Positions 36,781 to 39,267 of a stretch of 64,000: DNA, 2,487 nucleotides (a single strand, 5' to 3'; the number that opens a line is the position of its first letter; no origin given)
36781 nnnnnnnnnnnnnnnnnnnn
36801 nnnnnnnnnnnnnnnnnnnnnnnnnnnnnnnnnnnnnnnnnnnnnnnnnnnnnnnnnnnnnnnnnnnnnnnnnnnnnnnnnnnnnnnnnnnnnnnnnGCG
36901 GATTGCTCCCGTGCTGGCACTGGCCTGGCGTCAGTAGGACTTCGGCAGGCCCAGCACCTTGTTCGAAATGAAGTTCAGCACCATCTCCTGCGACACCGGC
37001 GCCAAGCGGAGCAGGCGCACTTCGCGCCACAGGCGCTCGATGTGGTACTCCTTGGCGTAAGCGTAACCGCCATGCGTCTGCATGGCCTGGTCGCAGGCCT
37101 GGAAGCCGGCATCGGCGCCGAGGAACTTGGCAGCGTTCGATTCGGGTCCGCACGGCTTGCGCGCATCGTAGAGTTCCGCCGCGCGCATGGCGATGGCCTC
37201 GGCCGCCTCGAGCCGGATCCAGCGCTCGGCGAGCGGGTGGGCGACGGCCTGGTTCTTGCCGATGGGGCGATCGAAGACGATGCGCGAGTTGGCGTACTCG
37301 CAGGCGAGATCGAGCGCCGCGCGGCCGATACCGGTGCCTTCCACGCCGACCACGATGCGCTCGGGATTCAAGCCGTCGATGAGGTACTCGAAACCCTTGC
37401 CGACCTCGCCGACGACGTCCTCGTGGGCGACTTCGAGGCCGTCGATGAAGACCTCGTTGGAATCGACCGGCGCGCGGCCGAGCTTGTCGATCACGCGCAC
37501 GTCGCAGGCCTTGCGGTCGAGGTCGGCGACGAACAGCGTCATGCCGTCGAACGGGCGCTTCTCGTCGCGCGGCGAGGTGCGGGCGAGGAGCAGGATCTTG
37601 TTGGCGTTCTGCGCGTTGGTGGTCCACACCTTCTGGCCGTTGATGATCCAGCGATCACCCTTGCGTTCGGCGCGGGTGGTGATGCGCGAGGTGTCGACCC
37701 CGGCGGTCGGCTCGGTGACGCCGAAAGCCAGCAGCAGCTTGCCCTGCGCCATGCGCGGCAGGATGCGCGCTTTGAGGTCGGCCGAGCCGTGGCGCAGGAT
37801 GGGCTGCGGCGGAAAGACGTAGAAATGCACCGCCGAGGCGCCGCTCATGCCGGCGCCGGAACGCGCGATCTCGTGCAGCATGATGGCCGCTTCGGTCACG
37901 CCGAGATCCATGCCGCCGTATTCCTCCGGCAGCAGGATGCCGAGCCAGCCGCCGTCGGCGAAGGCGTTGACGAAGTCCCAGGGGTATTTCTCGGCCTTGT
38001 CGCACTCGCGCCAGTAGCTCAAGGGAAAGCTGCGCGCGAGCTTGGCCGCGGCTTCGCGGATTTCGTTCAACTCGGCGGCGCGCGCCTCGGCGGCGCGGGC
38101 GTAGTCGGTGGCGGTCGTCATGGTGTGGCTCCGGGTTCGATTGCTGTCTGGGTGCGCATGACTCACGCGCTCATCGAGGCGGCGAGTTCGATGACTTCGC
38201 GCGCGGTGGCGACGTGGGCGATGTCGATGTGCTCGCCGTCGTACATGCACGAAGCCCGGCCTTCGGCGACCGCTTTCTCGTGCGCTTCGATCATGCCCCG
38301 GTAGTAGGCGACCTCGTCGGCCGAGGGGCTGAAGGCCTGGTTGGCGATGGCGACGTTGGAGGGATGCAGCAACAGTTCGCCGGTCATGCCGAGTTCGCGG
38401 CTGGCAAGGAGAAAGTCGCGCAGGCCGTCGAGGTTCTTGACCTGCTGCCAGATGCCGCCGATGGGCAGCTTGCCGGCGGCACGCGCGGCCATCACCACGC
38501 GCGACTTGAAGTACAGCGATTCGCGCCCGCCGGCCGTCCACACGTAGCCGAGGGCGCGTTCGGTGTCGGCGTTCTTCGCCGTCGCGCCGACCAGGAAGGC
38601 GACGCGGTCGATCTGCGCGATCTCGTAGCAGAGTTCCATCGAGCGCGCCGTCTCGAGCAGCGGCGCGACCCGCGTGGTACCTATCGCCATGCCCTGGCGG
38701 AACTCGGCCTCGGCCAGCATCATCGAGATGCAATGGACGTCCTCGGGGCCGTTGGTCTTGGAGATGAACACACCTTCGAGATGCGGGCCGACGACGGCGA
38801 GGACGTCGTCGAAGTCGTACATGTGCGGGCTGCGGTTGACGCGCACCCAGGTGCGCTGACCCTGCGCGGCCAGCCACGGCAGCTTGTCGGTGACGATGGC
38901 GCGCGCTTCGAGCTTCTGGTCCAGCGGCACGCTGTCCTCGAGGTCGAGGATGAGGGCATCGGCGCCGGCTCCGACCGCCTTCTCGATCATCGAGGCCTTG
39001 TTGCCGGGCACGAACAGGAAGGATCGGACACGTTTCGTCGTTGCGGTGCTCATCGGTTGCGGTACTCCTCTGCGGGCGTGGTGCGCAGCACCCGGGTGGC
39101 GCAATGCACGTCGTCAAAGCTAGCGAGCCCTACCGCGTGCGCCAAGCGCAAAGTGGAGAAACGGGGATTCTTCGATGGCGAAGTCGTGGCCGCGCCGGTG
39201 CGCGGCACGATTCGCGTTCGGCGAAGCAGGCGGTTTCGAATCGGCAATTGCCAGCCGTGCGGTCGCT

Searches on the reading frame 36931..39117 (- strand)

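Call 76: search_protein_families(library=pfam, proteins=[window:36931-39117:-], max_evalue=0.00001)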
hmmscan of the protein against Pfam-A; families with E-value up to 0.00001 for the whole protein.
window:36931-39117:- (728 aa): 4 families
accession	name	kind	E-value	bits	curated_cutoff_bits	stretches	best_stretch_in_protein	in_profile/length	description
PF00441.29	Acyl-CoA_dh_1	-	3.2e-36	125.2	22.4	1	573-720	1-148/150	Acyl-CoA dehydrogenase, C-terminal domain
PF02771.21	Acyl-CoA_dh_N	-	3.2e-24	85.9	22.9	1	349-460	3-113/113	Acyl-CoA dehydrogenase, N-terminal domain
PF02770.24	Acyl-CoA_dh_M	-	3.5e-17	62.8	33.3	1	464-559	1-95/97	Acyl-CoA dehydrogenase, middle domain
PF08028.16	Acyl-CoA_dh_2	-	1.3e-15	58.3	22.7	1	590-702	3-125/134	Acyl-CoA dehydrogenase, C-terminal domain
